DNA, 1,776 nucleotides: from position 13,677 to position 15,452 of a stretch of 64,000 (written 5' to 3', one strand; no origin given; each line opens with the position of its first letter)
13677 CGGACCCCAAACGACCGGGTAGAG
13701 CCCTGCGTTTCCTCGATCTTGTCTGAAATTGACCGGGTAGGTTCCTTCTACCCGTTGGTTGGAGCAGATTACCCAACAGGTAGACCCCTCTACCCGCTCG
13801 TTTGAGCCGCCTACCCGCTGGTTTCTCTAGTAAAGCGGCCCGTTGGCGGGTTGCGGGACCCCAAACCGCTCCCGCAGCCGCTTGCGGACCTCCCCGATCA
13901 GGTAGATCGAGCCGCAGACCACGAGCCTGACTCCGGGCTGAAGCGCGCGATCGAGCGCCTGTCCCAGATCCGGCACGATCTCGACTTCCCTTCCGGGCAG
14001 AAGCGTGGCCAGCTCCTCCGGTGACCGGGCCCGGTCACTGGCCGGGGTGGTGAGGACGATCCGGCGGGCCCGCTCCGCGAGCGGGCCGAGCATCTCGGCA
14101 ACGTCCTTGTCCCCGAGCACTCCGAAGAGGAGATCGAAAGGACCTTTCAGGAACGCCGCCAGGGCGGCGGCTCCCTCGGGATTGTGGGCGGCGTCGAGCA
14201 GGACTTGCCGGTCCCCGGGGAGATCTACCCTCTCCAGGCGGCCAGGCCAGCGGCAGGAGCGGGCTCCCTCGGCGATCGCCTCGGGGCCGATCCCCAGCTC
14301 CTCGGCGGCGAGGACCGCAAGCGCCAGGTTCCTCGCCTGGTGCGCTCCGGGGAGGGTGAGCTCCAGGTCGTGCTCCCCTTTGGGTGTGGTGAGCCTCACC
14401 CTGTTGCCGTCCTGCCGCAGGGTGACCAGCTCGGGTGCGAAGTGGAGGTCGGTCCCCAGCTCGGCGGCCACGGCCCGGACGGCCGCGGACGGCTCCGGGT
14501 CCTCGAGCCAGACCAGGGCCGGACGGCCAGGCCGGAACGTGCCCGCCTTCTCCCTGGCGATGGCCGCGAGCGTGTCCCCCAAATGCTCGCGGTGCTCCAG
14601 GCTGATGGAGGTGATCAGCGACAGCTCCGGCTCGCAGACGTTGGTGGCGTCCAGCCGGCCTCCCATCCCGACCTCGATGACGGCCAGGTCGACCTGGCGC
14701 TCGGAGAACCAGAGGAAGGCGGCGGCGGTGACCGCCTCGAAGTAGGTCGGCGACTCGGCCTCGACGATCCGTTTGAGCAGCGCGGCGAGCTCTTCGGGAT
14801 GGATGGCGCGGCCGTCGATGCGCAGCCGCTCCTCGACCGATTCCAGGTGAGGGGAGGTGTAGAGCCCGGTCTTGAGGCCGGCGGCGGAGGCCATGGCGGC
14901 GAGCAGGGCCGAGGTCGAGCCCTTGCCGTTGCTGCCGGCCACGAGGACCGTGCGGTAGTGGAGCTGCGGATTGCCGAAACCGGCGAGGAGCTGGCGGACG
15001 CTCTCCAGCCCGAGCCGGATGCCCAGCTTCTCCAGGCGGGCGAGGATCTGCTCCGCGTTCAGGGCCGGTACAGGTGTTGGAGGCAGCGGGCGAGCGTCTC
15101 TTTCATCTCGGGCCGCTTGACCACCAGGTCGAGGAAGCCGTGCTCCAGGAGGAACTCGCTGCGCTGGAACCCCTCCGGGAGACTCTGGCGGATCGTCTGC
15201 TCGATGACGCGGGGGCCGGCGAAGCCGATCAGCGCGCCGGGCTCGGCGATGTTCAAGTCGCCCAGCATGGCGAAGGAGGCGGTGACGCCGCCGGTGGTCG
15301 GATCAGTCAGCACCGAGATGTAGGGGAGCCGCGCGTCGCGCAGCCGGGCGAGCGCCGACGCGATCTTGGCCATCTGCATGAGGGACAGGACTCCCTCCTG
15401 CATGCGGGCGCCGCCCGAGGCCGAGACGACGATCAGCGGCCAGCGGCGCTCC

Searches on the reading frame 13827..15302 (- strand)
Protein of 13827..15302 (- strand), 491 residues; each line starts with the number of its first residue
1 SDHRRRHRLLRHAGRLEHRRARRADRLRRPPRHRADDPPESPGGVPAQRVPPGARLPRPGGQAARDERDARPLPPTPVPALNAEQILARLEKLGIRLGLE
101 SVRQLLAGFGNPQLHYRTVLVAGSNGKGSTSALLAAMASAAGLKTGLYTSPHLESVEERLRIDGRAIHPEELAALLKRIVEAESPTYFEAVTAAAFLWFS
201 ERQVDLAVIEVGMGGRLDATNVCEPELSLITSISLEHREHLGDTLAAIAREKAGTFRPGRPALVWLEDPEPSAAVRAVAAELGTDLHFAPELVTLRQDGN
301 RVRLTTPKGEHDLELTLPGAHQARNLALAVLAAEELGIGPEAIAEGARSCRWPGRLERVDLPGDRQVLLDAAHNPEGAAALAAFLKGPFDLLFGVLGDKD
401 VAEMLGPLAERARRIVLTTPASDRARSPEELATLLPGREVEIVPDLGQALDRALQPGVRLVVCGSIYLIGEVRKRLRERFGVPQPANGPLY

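Call 82: search_protein_families(library=pfam, proteins=[window:13827-15302:-])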
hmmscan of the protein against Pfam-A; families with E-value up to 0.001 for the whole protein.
window:13827-15302:- (491 aa): 2 families
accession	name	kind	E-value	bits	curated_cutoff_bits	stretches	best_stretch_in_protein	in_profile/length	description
PF02875.26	Mur_ligase_C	-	6.3e-17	63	28.4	1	354-465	1-126/127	Mur ligase, glutamate ligase domain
PF08245.18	Mur_ligase_M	-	1.3e-14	55.1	24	1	121-333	1-200/200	Mur ligase middle domain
